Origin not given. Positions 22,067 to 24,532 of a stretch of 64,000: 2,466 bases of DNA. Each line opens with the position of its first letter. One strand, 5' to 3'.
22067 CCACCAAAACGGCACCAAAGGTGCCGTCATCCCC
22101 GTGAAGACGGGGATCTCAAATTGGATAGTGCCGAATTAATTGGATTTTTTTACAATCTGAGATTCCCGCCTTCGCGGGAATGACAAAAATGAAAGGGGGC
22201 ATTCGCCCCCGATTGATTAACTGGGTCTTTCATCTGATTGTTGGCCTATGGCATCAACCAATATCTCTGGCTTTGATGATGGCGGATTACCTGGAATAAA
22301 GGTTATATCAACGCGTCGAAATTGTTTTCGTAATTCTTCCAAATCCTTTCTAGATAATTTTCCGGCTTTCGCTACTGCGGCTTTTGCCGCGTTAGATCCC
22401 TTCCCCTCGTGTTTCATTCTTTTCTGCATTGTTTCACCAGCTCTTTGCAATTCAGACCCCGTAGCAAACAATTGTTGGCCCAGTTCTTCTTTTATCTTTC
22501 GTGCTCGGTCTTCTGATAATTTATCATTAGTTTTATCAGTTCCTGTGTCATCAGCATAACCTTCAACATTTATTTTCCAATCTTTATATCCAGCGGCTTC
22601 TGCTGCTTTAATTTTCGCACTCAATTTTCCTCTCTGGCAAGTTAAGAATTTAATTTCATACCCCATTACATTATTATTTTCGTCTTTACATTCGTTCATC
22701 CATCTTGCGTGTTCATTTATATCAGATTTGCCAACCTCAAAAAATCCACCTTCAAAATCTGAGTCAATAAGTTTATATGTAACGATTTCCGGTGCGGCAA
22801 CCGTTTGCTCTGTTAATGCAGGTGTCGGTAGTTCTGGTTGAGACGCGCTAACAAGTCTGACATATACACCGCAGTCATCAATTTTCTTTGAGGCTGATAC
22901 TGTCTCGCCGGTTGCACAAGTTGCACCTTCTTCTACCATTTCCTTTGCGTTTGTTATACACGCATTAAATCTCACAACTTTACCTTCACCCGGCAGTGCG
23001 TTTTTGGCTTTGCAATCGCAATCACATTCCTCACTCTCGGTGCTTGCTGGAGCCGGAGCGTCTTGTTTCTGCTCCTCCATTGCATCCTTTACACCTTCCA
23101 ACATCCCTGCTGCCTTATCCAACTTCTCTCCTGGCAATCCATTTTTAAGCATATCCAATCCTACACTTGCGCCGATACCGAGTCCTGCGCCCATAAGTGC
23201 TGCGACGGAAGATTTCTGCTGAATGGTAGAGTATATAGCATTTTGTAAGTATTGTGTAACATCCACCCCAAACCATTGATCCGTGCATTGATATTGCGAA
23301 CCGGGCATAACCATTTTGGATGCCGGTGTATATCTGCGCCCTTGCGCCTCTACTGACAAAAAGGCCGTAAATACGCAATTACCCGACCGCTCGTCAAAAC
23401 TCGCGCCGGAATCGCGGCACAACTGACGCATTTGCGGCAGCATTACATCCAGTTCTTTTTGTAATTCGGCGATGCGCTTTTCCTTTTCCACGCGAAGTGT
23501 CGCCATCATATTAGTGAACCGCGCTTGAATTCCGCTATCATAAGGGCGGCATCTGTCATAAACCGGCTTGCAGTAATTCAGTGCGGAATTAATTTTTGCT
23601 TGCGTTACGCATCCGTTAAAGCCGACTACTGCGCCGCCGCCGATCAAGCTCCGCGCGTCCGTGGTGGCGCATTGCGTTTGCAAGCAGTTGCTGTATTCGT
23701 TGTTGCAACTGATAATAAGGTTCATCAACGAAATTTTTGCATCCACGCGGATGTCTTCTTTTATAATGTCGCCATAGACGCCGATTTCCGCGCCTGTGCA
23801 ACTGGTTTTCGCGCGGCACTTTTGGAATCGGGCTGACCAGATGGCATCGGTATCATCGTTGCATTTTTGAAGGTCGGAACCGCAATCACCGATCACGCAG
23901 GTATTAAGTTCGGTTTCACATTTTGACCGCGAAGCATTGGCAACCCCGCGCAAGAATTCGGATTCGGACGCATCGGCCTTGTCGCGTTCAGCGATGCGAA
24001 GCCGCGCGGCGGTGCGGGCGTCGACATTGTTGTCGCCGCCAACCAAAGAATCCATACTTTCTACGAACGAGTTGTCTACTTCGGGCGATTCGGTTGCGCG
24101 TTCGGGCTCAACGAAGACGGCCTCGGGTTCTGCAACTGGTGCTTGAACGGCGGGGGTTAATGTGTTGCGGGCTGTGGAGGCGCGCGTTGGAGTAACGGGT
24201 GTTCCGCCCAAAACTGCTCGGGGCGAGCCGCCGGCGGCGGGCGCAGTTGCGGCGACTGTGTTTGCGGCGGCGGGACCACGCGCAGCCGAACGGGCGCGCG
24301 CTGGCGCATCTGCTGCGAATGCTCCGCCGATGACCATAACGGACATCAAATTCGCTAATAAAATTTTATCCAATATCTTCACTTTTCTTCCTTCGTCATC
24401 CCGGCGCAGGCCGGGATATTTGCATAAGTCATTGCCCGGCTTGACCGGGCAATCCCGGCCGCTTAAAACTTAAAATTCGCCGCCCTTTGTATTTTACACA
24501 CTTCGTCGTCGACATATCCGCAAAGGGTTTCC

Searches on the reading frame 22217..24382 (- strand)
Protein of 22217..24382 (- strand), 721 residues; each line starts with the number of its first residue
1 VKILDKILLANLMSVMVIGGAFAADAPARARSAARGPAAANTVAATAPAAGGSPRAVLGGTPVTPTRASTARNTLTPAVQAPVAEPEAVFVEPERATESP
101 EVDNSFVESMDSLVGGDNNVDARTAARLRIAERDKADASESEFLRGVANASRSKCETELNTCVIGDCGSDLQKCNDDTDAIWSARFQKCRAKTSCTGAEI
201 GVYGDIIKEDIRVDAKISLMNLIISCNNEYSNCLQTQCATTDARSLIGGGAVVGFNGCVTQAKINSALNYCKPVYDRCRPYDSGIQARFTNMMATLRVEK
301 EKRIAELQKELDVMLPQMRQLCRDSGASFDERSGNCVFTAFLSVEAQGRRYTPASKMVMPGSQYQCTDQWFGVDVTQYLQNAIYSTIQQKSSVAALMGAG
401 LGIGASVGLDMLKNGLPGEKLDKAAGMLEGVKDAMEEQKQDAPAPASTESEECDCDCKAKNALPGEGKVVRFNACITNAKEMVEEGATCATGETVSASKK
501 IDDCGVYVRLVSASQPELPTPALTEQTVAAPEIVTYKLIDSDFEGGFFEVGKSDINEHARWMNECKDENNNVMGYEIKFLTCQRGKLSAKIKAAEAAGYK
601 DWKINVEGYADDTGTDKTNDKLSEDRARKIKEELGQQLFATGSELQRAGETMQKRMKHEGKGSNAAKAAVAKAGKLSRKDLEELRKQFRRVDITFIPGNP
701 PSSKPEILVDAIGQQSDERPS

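Call 11: search_protein_families(library=ncbifam, proteins=[window:22217-24382:-])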
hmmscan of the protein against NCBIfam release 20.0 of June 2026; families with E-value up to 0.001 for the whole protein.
window:22217-24382:- (721 aa): 6 families
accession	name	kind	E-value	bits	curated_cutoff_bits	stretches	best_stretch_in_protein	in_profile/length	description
NF053611.1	YiaD_Gzip_OmpA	equivalog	1e-07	31.9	175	1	598-638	130-170/206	YiaD family glycine zipper/OmpA-like lipoprotein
NF053613.1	OMP_toxin_LptF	equivalog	0.00021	21.1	400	1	601-634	172-205/256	lipotoxin F family OmpA-related lipoprotein LptF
NF053585.1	OMP_LP_YfiB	equivalog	0.00045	20.1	128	1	603-638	89-124/163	outer membrane lipoprotein YfiB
TIGR03789.1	pdsO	hypoth_equivalog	0.00067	19.4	152.2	0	601-638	170-207/243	sortase-associated OmpA-like protein PdsO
NF053612.1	anchor_PA1041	equivalog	0.00081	19.4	250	0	600-637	161-198/236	PA1041 family peptidoglycan-binding anchor lipoprotein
NF007804.1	PRK10510.1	equivalog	0.00092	18.6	307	0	598-638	140-180/219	OmpA family lipoprotein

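Call 47: search_protein_families(library=pfam, proteins=[window:22217-24382:-], max_evalue=0.001)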
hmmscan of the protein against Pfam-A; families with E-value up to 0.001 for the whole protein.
window:22217-24382:- (721 aa): 1 family
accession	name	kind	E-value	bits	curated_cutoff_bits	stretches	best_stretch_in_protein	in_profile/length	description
PF00691.25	OmpA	-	3e-06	27.9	27.2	1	597-662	27-91/98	OmpA family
